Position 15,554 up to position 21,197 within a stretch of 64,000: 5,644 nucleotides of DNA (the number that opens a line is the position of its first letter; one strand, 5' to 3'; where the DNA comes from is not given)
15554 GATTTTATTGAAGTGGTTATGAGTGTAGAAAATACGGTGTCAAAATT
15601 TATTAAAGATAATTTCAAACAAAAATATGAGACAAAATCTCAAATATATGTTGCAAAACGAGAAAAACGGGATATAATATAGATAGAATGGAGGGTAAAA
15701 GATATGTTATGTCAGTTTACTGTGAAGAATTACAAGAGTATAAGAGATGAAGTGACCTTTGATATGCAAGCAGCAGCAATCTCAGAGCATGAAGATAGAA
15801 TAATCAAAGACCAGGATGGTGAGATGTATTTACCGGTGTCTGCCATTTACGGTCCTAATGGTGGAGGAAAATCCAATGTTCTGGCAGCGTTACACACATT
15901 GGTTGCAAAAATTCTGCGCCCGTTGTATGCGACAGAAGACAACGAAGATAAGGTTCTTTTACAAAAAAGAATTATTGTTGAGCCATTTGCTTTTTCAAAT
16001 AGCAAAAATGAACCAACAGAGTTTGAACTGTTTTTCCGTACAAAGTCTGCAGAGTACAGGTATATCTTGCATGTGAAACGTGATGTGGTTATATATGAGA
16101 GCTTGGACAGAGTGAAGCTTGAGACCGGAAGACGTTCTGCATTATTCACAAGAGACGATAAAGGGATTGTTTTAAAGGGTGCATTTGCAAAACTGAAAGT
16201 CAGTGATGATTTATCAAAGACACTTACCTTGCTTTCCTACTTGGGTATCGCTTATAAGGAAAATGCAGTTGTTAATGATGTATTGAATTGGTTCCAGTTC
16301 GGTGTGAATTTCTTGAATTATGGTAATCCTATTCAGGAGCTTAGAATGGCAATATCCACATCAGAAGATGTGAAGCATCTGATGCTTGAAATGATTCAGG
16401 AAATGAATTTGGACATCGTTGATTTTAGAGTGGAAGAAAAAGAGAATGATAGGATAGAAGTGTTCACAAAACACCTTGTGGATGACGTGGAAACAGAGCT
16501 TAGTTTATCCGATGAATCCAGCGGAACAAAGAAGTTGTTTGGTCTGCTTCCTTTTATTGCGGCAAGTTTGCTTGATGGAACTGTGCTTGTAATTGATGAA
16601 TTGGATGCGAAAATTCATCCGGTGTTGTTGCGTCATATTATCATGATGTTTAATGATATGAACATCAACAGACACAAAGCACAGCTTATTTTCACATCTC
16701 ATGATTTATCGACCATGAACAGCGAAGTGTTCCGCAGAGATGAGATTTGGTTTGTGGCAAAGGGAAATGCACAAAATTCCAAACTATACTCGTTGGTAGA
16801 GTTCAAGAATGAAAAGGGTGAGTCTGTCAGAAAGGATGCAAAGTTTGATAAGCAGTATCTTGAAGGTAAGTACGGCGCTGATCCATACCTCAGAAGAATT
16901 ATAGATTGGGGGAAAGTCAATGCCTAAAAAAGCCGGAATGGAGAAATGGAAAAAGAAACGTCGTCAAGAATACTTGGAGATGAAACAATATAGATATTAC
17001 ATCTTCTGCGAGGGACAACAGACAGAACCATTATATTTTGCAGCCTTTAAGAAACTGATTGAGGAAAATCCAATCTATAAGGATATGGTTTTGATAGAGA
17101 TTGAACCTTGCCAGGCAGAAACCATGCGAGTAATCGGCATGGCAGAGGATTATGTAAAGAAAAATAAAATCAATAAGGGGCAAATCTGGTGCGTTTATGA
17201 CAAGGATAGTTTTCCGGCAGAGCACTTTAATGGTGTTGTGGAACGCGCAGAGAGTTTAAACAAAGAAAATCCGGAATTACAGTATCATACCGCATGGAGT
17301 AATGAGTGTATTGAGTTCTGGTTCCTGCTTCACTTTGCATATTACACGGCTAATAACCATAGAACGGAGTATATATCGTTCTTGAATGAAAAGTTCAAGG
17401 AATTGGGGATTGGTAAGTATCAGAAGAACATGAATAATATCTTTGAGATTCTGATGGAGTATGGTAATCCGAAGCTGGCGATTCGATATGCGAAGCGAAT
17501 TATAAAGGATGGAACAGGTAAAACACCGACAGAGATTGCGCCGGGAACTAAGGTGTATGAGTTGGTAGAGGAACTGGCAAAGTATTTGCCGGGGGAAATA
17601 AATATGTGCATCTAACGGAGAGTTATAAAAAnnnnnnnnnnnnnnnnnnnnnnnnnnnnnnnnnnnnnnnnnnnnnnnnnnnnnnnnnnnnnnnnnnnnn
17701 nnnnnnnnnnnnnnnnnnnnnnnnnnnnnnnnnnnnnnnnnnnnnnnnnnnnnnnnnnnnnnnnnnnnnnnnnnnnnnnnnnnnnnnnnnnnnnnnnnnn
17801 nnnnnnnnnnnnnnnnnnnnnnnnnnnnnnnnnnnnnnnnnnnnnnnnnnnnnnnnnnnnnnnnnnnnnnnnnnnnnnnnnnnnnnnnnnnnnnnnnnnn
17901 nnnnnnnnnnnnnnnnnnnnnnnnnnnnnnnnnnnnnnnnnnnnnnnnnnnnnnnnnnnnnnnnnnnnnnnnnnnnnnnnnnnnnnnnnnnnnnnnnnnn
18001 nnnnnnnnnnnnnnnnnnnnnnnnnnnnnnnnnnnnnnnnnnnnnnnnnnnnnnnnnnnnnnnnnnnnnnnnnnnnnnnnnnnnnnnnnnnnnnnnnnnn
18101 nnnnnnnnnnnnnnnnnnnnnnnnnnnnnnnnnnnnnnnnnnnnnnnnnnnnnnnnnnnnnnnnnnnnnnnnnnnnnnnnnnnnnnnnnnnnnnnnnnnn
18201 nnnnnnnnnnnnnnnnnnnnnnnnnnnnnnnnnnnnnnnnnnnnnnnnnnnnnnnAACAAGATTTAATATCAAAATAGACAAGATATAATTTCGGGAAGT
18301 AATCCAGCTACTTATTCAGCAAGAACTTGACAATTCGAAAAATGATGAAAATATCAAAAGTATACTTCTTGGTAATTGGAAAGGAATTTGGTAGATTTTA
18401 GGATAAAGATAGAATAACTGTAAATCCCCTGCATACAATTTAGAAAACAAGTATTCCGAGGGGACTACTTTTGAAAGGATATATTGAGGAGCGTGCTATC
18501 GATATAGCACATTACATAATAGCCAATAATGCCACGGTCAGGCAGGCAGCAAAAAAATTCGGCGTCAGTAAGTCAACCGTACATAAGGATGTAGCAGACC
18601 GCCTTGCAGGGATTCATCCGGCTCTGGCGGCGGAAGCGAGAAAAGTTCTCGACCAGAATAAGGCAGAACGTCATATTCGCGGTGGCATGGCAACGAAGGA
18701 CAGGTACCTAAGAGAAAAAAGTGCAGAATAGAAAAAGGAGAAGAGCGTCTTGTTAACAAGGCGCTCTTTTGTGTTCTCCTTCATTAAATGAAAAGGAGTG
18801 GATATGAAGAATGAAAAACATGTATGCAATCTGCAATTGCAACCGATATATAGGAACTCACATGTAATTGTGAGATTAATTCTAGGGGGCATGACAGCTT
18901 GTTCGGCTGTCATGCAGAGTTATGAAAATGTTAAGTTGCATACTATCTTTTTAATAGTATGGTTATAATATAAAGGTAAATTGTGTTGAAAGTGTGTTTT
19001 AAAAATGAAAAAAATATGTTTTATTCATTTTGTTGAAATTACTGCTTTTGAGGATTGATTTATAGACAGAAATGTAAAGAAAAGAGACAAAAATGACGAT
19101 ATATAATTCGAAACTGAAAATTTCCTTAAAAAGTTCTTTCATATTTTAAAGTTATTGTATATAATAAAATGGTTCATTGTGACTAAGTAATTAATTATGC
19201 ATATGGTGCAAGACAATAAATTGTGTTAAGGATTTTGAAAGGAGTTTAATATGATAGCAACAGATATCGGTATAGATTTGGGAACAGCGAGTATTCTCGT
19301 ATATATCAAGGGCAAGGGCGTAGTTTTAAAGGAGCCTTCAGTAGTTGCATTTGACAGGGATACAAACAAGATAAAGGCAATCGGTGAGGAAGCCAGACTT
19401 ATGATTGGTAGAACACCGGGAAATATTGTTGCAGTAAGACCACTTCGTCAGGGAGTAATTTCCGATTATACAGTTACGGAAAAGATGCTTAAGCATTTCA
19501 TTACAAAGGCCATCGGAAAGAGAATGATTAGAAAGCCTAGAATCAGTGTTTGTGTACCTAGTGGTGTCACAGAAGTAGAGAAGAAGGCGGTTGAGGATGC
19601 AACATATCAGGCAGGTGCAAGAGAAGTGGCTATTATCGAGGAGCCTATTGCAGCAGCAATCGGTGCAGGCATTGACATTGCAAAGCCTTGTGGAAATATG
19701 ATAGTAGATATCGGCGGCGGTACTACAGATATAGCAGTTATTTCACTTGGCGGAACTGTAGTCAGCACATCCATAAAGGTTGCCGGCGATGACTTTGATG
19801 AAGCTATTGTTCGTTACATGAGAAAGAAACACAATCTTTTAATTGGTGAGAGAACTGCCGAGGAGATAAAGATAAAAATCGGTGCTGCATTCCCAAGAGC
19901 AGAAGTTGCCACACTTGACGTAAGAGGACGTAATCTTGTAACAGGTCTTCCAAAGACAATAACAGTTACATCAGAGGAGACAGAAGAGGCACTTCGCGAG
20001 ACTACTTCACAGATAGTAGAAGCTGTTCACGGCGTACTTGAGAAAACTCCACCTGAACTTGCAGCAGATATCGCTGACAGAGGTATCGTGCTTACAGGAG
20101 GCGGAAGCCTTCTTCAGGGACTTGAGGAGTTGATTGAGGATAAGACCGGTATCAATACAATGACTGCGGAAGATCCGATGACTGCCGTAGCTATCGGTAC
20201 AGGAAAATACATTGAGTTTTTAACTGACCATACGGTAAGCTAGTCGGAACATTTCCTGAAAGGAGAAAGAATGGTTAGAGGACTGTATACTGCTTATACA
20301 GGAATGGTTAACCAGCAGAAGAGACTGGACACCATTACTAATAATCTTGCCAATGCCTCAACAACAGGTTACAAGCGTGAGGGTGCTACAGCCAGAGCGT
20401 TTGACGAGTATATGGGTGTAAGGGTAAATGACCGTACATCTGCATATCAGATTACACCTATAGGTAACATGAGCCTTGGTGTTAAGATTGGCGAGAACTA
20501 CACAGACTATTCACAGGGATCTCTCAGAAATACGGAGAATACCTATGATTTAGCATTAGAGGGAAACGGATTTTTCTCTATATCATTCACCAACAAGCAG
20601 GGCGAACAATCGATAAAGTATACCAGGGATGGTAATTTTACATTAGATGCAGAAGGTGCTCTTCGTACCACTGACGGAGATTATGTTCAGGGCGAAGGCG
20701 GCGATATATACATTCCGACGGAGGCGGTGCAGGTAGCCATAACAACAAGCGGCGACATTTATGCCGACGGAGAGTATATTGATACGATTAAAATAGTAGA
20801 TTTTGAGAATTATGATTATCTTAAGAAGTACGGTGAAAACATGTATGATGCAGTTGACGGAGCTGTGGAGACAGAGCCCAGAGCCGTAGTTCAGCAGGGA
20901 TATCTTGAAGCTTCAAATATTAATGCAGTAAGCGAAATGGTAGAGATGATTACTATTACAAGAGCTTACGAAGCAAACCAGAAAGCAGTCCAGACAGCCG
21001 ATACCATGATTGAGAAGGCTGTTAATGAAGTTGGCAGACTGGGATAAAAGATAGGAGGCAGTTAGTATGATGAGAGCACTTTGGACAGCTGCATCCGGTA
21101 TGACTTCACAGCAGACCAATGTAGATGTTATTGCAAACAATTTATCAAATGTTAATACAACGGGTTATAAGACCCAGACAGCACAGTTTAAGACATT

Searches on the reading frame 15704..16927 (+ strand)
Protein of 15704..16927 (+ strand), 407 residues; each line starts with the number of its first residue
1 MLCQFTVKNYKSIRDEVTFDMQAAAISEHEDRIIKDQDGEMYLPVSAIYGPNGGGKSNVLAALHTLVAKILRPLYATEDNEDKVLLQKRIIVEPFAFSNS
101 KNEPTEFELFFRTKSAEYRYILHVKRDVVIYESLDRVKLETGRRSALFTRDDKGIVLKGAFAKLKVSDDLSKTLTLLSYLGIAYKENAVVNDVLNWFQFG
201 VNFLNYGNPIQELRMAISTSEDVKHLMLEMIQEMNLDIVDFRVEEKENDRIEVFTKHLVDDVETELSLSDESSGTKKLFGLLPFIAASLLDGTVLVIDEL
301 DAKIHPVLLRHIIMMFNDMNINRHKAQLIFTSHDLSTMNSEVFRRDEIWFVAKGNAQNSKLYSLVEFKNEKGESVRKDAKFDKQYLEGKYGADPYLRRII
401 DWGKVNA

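Call 17: search_protein_families(library=pfam, proteins=[window:15704-16927:+], max_evalue=0.00001)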
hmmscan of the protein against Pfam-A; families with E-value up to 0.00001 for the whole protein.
window:15704-16927:+ (407 aa): 3 families
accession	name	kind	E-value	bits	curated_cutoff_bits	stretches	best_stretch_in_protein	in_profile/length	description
PF13304.12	AAA_21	-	5.3e-28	99.4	27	1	46-338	2-303/304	AAA domain, putative AbiEii toxin, Type IV TA system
PF13175.12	AAA_15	-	3.5e-13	50.4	32.1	1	222-333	265-369/374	AAA ATPase domain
PF02463.25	SMC_N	-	1.3e-06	28.4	40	0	44-339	25-203/220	RecF/RecN/SMC N terminal domain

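Call 83: search_protein_families(library=padloc, proteins=[window:15704-16927:+], max_evalue=0.00001)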
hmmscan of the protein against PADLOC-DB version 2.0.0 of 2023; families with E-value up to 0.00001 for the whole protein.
window:15704-16927:+ (407 aa): 33 families (the best 25 are shown)
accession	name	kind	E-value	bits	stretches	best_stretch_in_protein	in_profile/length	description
PDLC02335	AbiLi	-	5.6e-84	280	1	1-399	49-290/326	AbiLi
PDLC02980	AriA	-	1.1e-31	108.9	1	46-339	2-304/304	-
PDLC04426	PDC-M12A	-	1e-20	72.4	1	1-356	1-341/369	-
PDLC02979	AriA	-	2.3e-16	58.6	1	164-334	239-369/373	-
PDLC04135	mad3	-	3.7e-12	44.5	1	45-361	24-347/374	mads_3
PDLC04149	HEC-04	-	1.8e-11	41.4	0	291-361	231-298/494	-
PDLC04182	HEC-01A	-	5.3e-10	36.8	0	4-163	6-153/406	-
PDLC04176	HEC-01A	-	1.1e-09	36.1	1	43-356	23-337/371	-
PDLC00077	GajA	-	2.9e-09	34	1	294-399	336-437/616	AAA ATPase domain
PDLC04608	PDC-M38A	-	7.3e-09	33.8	1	47-338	29-316/367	-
PDLC04178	HEC-01A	-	2.6e-08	31.3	0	223-355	216-348/399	-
PDLC04392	PDC-M07A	-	3.6e-08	30.9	1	218-340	232-353/432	-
PDLC04180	HEC-01A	-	7.7e-08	29.9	1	48-356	27-339/382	-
PDLC02336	AbiLi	-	9.8e-08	29.9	0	208-338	175-293/340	AbiLi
PDLC04570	PDC-M31A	-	1e-07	29.4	0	253-393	252-392/395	-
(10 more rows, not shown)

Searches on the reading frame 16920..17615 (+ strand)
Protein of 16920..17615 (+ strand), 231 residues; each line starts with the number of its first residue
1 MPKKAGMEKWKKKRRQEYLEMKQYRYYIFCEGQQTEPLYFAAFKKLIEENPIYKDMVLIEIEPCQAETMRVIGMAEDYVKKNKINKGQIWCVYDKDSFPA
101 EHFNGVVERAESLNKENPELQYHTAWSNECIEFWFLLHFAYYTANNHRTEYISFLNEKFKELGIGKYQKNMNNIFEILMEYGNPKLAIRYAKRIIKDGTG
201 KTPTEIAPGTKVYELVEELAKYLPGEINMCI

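Call 17: search_protein_families(library=pfam, proteins=[window:16920-17615:+], max_evalue=0.00001)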
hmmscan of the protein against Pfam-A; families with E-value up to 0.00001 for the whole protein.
window:16920-17615:+ (231 aa): 1 family
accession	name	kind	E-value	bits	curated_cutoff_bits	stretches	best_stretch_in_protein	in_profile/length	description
PF13707.11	RloB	-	3e-40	138.9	31.5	1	26-219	1-195/195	RloB-like protein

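Call 83: search_protein_families(library=padloc, proteins=[window:16920-17615:+], max_evalue=0.00001)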
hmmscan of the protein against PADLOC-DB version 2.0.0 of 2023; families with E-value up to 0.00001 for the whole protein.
window:16920-17615:+ (231 aa): 1 family
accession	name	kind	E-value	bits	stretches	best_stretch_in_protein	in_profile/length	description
PDLC02337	AbiLii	-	4.3e-30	103.6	1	6-225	17-91/170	AbiLii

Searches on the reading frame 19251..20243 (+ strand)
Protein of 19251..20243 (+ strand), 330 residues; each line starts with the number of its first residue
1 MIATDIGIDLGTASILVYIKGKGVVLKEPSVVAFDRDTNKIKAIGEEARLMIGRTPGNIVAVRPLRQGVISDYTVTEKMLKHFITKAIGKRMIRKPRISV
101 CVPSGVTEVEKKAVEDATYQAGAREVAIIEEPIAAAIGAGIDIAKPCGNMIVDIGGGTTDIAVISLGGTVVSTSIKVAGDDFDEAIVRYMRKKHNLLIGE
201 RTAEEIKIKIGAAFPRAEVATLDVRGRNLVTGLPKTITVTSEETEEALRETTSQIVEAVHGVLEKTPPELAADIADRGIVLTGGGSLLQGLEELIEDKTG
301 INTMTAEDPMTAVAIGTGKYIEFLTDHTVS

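Call 17: search_protein_families(library=pfam, proteins=[window:19251-20243:+], max_evalue=0.00001)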
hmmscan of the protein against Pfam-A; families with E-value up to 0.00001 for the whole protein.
window:19251-20243:+ (330 aa): 4 families
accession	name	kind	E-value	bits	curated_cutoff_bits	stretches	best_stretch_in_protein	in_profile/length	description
PF06723.19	MreB_Mbl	-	2.4e-143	477.3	27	1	4-325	2-323/327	MreB/Mbl protein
PF00012.26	HSP70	-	9.1e-17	60.9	20.6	1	97-317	135-368/599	Hsp70 protein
PF14450.12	FtsA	-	8.3e-12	46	31.8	1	151-316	2-127/127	Cell division protein FtsA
PF00022.25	Actin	-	5.3e-10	38.9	27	0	29-194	31-191/410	Actin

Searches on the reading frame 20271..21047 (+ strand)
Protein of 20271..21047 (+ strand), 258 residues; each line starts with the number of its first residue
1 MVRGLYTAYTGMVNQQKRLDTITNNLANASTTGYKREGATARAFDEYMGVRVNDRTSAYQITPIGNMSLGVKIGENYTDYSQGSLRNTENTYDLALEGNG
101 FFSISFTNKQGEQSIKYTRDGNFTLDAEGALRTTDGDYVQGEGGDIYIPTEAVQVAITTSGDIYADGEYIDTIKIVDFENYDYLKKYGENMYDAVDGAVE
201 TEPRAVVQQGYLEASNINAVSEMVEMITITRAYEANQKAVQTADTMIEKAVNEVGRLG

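Call 17: search_protein_families(library=pfam, proteins=[window:20271-21047:+], max_evalue=0.00001)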
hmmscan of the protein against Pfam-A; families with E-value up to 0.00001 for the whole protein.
window:20271-21047:+ (258 aa): 3 families
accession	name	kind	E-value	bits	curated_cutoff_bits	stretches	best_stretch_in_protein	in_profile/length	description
PF06429.18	Flg_bbr_C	-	7e-20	70.7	23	1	208-252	1-45/46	Flagellar basal body rod FlgEFG protein C-terminal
PF22692.1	LlgE_F_G_D1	-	1.3e-16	61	27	1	95-165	1-64/64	Flagellar hook protein FlgE/F/G D1 domain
PF00460.25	Flg_bb_rod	-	6.2e-12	45.6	20.7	1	5-35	1-31/31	Flagella basal body rod protein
